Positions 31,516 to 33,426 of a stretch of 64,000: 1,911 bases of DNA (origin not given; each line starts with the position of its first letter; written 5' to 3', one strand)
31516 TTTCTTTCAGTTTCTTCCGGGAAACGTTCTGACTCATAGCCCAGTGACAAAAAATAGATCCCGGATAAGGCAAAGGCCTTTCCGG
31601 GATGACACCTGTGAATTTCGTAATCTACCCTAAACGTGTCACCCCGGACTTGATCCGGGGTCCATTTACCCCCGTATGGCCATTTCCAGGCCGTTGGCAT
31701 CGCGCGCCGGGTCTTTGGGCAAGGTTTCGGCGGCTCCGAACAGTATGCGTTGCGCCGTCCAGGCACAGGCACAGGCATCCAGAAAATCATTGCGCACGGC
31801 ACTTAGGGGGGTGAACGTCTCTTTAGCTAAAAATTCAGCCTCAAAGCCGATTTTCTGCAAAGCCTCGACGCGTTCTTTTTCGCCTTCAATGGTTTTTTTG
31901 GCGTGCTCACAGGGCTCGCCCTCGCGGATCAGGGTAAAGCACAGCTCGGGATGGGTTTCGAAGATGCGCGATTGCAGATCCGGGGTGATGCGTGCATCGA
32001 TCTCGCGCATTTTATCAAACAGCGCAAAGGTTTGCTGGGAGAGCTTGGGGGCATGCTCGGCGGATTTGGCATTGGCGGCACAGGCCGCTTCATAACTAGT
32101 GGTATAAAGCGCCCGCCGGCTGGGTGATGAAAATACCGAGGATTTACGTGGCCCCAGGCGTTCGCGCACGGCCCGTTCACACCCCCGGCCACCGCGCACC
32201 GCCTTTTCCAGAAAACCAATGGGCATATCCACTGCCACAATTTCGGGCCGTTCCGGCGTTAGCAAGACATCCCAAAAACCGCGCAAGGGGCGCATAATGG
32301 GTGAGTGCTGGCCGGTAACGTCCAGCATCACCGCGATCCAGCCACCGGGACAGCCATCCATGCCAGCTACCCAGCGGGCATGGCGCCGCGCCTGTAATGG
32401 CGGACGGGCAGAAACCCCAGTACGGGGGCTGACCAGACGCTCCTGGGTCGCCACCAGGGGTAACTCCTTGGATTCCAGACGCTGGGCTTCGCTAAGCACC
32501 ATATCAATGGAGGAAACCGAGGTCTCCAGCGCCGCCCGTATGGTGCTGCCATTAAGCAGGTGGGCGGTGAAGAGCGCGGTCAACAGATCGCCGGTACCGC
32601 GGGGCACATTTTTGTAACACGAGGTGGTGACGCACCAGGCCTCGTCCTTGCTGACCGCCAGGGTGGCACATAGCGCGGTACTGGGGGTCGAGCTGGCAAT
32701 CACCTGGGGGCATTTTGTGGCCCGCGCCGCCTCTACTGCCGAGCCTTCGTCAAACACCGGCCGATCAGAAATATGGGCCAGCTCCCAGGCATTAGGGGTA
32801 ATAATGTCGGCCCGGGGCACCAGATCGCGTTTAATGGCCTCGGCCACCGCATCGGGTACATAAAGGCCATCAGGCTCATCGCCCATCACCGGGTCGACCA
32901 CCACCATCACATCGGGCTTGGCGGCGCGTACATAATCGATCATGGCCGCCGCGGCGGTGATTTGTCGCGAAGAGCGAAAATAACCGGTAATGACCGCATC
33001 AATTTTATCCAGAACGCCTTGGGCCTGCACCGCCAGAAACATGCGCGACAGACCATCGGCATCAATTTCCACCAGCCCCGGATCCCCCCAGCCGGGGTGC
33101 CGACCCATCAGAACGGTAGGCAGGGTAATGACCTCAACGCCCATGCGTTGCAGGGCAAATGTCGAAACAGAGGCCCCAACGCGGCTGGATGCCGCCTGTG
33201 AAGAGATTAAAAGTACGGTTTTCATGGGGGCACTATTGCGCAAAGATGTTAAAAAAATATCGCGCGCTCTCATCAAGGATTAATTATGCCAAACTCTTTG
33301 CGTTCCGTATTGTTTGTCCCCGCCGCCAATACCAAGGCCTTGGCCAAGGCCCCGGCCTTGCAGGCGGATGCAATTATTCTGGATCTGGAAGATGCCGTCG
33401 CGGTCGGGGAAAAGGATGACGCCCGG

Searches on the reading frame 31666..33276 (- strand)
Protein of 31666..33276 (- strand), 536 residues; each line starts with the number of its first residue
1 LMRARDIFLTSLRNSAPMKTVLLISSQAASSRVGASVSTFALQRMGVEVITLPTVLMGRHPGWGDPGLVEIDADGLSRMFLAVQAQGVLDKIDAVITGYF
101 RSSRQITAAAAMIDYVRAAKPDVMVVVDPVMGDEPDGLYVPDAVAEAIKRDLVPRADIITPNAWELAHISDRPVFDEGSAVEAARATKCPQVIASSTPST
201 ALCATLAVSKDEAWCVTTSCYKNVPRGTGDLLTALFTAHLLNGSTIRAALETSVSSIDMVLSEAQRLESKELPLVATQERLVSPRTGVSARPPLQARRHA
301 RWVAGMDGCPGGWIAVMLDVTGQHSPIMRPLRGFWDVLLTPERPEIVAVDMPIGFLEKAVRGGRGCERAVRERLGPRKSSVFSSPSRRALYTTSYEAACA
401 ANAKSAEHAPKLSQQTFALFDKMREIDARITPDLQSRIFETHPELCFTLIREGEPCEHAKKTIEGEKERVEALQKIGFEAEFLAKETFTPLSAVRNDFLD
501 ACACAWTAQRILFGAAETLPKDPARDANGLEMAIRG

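Call 81: search_protein_families(library=pfam, proteins=[window:31666-33276:-], max_evalue=0.00001)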
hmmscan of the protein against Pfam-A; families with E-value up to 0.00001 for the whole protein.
window:31666-33276:- (536 aa): 2 families
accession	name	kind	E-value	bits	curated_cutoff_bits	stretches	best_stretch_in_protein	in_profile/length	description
PF04250.19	DUF429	-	6.4e-52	176.8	23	1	305-524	1-213/214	Protein of unknown function (DUF429)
PF08543.17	Phos_pyr_kin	-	3.3e-17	63.1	27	1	76-273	43-244/246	Phosphomethylpyrimidine kinase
